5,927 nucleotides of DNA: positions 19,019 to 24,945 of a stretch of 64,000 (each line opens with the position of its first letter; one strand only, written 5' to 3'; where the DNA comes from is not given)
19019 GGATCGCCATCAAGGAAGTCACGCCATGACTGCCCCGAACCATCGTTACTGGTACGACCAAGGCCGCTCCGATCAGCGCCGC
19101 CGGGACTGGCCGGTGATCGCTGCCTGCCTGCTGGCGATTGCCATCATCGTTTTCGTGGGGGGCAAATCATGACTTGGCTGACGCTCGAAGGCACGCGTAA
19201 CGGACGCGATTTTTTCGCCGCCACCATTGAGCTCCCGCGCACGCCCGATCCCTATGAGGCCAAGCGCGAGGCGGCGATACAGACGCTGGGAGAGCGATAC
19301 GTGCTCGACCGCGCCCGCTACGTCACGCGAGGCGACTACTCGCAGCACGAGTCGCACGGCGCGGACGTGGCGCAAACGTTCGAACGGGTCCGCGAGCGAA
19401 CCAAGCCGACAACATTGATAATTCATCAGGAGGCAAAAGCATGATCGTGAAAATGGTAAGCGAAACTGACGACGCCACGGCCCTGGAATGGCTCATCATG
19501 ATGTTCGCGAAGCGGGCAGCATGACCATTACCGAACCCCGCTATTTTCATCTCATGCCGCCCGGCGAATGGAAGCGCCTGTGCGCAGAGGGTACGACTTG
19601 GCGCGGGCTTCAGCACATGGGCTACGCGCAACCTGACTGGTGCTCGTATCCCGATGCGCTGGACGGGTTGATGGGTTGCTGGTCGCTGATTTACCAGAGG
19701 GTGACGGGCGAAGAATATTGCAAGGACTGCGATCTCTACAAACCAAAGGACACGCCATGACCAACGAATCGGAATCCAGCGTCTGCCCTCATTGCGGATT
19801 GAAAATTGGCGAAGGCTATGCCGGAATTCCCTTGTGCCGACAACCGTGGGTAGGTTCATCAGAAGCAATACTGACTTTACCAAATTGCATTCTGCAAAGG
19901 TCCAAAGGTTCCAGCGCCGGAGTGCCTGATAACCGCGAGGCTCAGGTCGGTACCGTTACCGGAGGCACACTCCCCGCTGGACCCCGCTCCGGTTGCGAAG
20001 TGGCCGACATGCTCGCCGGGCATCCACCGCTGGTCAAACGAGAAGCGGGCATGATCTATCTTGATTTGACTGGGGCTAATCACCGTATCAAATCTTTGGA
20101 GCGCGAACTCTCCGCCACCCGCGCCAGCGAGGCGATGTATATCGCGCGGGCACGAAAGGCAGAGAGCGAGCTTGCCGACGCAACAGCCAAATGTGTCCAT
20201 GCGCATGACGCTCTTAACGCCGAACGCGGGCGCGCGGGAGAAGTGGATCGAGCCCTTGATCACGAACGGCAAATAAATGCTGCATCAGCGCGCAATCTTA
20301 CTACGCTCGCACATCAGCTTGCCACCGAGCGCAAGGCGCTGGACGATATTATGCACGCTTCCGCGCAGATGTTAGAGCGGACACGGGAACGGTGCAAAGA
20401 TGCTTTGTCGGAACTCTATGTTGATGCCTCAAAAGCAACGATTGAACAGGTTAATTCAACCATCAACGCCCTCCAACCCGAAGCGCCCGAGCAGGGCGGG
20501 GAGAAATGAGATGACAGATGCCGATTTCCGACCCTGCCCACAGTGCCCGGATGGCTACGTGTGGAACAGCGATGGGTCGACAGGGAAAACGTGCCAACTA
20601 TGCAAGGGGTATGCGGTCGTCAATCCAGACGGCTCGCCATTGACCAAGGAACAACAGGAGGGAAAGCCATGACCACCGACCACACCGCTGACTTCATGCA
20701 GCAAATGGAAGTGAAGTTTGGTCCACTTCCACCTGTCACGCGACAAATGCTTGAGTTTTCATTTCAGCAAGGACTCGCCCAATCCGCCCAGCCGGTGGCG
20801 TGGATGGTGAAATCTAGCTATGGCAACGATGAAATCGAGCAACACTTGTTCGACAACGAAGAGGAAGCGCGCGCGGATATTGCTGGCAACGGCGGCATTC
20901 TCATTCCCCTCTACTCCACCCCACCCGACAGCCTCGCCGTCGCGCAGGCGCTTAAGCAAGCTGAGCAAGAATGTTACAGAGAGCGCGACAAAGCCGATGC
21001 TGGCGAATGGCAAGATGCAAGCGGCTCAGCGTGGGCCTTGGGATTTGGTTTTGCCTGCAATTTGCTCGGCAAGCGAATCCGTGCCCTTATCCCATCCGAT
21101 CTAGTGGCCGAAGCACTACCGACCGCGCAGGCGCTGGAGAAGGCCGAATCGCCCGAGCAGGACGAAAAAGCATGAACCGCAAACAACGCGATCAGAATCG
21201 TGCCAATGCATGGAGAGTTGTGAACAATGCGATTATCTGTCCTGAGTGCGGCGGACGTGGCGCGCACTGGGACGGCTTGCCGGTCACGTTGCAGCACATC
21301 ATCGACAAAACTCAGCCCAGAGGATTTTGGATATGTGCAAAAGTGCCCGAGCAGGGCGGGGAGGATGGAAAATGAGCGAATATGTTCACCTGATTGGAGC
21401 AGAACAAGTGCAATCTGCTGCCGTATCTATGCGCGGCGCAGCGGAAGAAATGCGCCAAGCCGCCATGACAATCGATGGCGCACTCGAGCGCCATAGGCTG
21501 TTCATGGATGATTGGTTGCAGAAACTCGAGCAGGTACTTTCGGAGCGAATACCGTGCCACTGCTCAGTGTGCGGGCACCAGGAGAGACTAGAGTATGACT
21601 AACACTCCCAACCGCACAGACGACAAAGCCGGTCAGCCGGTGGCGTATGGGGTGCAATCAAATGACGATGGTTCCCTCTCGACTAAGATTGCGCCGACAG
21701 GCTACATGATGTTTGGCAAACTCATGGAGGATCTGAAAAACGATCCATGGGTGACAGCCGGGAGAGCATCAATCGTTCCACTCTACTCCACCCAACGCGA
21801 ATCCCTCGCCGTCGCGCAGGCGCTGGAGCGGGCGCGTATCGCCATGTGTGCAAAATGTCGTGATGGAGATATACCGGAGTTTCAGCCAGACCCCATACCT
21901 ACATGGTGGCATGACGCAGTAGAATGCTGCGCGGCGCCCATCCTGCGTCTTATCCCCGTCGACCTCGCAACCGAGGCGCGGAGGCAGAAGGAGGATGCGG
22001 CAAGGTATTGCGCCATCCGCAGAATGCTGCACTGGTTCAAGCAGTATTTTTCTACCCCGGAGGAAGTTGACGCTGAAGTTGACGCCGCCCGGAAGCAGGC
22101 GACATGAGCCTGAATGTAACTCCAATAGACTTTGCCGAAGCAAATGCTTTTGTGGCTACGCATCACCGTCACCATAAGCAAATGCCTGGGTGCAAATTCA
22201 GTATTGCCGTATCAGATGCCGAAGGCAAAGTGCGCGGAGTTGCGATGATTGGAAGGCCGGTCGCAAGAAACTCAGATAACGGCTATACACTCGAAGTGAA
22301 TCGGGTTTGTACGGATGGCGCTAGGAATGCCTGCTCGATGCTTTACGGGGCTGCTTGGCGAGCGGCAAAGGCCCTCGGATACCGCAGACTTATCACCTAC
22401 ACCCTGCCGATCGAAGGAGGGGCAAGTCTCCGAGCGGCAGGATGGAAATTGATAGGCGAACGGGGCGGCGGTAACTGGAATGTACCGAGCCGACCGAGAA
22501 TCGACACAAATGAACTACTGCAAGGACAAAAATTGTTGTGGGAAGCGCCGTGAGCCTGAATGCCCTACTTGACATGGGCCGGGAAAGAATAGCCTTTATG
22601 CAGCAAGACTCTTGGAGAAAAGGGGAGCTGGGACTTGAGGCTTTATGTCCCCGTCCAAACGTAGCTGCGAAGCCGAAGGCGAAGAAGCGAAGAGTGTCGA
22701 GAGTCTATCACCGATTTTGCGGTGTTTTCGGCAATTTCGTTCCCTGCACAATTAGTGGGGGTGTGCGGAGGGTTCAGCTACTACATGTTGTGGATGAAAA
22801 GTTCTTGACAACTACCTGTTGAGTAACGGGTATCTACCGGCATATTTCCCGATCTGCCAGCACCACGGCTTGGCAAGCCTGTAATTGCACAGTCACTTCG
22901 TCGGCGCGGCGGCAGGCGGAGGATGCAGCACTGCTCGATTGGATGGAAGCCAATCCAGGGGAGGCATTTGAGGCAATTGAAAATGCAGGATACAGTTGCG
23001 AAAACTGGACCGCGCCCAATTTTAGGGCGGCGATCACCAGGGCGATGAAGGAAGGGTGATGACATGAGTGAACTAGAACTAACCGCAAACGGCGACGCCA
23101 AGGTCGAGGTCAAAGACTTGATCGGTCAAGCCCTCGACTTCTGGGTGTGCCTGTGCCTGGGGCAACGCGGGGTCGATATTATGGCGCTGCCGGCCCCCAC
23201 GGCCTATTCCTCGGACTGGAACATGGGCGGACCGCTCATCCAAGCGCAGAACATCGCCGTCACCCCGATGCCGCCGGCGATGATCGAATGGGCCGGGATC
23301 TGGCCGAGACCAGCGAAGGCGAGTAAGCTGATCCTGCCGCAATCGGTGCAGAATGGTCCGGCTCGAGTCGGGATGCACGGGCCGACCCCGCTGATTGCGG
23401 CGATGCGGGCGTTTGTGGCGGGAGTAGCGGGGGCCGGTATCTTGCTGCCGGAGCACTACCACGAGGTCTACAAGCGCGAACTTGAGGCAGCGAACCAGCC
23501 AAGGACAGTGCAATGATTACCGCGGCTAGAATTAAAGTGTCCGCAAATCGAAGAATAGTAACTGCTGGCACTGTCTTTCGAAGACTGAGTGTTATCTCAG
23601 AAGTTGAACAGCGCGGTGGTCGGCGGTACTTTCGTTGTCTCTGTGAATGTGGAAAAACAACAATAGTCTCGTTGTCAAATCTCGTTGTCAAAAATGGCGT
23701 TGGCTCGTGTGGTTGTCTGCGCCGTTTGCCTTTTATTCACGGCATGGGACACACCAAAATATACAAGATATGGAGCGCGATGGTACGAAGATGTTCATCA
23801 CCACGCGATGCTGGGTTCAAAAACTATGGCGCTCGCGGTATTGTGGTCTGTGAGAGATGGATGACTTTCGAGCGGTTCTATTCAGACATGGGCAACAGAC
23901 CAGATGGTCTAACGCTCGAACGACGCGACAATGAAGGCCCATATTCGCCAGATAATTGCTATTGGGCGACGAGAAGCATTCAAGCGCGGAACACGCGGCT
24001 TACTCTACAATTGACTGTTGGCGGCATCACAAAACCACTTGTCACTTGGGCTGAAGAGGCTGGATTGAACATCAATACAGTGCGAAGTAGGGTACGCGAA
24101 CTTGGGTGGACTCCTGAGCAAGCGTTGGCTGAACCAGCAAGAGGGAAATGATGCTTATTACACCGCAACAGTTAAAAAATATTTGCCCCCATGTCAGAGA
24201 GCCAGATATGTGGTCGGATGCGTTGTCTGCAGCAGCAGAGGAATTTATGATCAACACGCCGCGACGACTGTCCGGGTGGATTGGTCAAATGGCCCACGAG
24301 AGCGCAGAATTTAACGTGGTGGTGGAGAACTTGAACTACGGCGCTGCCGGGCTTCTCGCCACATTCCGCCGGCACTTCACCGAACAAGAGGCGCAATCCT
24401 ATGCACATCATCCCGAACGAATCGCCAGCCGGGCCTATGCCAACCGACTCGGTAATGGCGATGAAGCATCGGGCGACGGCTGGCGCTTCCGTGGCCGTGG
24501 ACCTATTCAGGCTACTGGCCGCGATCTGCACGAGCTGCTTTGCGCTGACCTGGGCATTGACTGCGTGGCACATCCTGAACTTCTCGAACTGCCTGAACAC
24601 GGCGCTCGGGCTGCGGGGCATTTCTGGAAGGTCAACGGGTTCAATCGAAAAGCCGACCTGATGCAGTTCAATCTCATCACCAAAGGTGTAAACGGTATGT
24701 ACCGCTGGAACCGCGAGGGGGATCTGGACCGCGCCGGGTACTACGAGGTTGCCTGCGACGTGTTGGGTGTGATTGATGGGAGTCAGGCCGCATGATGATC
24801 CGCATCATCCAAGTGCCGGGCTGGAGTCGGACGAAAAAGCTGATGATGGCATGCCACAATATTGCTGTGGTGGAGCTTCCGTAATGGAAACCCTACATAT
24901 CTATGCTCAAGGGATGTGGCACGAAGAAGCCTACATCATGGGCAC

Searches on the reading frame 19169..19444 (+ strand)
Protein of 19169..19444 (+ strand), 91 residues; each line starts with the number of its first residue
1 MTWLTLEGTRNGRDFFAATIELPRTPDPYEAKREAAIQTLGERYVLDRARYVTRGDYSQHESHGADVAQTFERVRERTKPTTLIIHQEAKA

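Call 61: search_protein_families(library=pfam, proteins=[window:19169-19444:+], max_evalue=0.1)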
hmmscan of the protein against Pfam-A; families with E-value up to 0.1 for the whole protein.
window:19169-19444:+ (91 aa): 2 families
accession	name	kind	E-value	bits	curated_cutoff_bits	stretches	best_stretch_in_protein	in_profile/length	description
PF13377.12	Peripla_BP_3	-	0.023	15.2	26.5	1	22-90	18-86/167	Periplasmic binding protein-like domain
PF13481.12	AAA_25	-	0.094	12.8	27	1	29-90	131-192/195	AAA domain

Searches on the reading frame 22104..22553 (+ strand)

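Call 16: search_protein_families(library=pfam, proteins=[window:22104-22553:+], max_evalue=0.01)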
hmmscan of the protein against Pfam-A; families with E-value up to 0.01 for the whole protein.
window:22104-22553:+ (149 aa): 1 family
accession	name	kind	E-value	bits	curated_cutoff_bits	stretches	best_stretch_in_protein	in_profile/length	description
PF25680.1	Mom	-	1.4e-07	31.8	27.1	1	3-119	2-131/202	Mom protein family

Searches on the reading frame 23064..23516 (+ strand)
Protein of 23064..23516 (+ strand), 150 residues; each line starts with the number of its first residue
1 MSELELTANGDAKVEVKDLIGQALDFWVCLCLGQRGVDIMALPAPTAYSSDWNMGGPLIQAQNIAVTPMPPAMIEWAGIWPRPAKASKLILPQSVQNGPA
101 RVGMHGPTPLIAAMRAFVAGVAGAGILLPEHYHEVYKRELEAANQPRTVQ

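Call 16: search_protein_families(library=pfam, proteins=[window:23064-23516:+], max_evalue=0.01)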
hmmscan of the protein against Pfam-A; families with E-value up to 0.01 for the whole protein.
window:23064-23516:+ (150 aa): 1 family
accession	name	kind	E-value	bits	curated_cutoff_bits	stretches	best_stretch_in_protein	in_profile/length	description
PF10765.14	Phage_P22_NinX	-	2.4e-10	41.1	22.6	1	17-119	3-112/114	Bacteriophage P22, NinX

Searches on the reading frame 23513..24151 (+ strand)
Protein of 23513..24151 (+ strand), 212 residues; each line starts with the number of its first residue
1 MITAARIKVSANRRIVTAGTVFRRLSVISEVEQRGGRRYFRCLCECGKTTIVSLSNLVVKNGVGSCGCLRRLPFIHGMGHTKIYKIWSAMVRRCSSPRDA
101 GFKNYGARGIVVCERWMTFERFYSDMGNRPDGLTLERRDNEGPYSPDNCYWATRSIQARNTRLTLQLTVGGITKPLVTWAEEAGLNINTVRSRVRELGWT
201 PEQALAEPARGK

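Call 16: search_protein_families(library=pfam, proteins=[window:23513-24151:+], max_evalue=0.01)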
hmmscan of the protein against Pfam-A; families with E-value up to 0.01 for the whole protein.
window:23513-24151:+ (212 aa): 1 family
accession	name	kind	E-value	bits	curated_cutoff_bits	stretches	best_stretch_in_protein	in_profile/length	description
PF21817.3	CapR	-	0.0016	19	24.2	1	32-68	23-66/67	CapR homology domain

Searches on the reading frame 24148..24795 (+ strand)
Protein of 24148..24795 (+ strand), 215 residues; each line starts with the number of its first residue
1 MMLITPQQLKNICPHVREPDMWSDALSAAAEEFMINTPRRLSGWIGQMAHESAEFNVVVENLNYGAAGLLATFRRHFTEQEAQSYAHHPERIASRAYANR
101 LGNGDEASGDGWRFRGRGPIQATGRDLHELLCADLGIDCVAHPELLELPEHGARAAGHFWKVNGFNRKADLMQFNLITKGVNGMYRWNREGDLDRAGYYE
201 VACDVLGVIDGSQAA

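Call 16: search_protein_families(library=pfam, proteins=[window:24148-24795:+], max_evalue=0.01)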
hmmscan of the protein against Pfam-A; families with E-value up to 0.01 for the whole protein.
window:24148-24795:+ (215 aa): 1 family
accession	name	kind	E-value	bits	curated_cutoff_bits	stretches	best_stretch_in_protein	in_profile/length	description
PF00182.24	Glyco_hydro_19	-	0.00094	19.5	25.5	0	83-147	78-140/232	Chitinase class I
